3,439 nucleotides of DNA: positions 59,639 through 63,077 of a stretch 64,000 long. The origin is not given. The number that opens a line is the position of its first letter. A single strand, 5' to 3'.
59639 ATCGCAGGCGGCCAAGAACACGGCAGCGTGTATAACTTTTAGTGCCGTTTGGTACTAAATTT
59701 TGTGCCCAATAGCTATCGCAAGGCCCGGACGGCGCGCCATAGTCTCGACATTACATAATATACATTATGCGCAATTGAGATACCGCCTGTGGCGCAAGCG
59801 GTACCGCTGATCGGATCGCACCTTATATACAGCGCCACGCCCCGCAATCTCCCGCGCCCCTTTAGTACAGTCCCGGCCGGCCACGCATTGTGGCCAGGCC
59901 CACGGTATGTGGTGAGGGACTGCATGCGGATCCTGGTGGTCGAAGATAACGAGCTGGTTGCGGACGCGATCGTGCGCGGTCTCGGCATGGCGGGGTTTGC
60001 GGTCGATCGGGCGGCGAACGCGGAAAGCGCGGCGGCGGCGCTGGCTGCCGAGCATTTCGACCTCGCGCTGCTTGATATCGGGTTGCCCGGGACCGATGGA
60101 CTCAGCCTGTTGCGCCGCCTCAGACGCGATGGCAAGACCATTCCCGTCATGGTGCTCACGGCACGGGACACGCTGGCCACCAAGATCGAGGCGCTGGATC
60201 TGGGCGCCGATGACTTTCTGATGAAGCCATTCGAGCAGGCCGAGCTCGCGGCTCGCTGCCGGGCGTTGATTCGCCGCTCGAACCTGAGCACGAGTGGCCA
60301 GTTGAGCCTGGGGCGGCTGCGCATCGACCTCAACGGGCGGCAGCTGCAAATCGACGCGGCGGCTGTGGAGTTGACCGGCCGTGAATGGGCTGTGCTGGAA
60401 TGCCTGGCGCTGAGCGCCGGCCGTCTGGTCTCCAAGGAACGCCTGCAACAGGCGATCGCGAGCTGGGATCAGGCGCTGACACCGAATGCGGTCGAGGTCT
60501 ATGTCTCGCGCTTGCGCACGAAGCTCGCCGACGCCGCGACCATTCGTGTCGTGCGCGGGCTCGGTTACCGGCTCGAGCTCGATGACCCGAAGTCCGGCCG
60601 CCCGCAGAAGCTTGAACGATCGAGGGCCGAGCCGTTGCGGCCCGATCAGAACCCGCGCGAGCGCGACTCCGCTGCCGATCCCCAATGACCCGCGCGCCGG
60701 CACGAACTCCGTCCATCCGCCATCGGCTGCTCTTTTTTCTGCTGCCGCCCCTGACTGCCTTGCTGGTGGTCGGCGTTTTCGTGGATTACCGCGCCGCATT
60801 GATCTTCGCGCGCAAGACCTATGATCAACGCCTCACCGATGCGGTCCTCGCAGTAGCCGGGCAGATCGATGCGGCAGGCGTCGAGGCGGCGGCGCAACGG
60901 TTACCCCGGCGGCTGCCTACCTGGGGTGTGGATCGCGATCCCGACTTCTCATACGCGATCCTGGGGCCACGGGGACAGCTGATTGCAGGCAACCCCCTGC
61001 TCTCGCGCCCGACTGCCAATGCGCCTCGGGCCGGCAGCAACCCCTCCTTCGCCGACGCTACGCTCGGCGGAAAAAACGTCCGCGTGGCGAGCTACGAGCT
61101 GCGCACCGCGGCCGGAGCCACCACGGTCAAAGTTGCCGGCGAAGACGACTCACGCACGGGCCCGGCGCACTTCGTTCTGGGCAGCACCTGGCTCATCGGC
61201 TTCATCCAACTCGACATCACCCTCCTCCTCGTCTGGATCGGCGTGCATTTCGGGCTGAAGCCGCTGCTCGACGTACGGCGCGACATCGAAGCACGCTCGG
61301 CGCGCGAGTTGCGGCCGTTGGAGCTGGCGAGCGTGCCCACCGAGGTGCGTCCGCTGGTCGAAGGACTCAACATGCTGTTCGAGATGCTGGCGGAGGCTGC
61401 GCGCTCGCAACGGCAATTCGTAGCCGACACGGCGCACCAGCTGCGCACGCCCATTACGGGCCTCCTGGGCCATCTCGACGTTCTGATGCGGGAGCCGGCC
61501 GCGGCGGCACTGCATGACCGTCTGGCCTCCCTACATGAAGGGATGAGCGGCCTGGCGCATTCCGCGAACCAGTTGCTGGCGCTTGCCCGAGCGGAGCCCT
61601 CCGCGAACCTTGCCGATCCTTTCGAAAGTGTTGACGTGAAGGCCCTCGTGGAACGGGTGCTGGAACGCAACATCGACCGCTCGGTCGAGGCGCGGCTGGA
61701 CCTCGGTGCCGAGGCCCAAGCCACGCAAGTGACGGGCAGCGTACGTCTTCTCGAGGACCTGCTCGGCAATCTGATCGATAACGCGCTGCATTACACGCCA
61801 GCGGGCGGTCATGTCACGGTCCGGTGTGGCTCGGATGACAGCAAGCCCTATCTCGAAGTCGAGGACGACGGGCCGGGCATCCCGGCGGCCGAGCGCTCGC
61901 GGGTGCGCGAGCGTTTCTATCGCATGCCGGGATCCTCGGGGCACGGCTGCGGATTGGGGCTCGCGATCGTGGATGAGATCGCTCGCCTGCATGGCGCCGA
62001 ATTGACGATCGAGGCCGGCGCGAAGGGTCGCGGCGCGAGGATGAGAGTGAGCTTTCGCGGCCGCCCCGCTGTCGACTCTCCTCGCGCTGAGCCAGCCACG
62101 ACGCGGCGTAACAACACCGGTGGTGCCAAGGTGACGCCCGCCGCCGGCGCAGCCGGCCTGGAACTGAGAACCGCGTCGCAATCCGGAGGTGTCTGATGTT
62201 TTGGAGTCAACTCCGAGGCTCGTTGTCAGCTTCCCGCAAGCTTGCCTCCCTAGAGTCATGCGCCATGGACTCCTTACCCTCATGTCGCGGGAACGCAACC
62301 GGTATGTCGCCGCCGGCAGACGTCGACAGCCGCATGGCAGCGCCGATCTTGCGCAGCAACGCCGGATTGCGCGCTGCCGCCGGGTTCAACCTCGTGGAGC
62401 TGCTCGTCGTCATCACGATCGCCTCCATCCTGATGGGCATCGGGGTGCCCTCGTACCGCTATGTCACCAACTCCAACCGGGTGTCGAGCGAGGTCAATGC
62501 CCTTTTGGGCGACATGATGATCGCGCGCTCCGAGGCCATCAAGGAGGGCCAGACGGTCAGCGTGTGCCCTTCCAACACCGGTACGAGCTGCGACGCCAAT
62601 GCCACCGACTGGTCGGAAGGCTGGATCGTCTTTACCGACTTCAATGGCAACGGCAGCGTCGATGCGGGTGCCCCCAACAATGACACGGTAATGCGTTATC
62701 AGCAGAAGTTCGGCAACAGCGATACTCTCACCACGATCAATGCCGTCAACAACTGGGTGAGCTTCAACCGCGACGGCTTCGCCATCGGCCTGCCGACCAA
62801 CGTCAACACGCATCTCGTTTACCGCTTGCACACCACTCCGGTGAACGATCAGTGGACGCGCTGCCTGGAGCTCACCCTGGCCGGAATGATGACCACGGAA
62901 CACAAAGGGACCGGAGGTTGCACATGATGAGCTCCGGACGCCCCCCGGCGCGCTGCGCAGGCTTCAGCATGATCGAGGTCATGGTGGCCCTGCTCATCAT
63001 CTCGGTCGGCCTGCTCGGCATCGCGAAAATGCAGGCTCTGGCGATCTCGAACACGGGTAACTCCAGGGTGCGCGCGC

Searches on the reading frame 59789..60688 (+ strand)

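Call 13: search_protein_families(library=pfam, proteins=[window:59789-60688:+], max_evalue=0.001)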
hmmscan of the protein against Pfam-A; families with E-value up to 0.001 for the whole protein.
window:59789-60688:+ (299 aa): 3 families
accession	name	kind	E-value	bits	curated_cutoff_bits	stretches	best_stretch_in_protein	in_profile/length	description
PF00072.30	Response_reg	-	3.9e-29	101.5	30.2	1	48-156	1-109/111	Response regulator receiver domain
PF00486.34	Trans_reg_C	-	7e-18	64.9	26.2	1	192-262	3-77/77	Transcriptional regulatory protein, C terminal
PF21695.3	GlnR_1st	-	0.00014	22.2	27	1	48-159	3-109/111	Transcription regulator GlnR, N-terminal domain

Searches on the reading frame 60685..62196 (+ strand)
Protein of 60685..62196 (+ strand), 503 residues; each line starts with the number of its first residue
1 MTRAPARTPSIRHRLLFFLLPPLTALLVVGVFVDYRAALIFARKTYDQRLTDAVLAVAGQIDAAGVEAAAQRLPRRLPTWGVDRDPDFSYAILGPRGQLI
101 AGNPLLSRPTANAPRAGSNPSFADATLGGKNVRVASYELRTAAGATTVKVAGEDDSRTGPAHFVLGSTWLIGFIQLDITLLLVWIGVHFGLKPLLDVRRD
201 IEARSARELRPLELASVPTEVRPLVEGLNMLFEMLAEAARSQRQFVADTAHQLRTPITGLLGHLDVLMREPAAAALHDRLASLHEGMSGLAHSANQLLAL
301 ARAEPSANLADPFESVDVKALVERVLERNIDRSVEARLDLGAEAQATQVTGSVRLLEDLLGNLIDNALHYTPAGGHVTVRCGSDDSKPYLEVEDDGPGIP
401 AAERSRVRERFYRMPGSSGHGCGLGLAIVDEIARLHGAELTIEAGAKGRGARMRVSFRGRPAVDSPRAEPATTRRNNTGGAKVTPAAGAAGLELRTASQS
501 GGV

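Call 13: search_protein_families(library=pfam, proteins=[window:60685-62196:+], max_evalue=0.001)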
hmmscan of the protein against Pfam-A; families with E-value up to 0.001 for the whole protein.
window:60685-62196:+ (503 aa): 3 families
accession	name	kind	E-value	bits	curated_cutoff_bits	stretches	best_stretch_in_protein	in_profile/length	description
PF02518.31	HATPase_c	-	2e-21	77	26.4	1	354-457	4-107/111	Histidine kinase-, DNA gyrase B-, and HSP90-like ATPase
PF08521.16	2CSK_N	-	1.7e-19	70.7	23.2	1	23-157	1-133/140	Two-component sensor kinase N-terminal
PF00512.31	HisKA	-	8e-11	42.3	26.9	1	242-304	2-64/66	His Kinase A (phospho-acceptor) domain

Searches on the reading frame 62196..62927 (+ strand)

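Call 13: search_protein_families(library=pfam, proteins=[window:62196-62927:+], max_evalue=0.001)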
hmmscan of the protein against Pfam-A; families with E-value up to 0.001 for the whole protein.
window:62196-62927:+ (243 aa): 1 family
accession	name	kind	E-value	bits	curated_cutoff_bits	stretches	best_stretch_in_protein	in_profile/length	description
PF12019.13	GspH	-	4.7e-19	69.3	21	1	99-230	1-108/108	Type II transport protein GspH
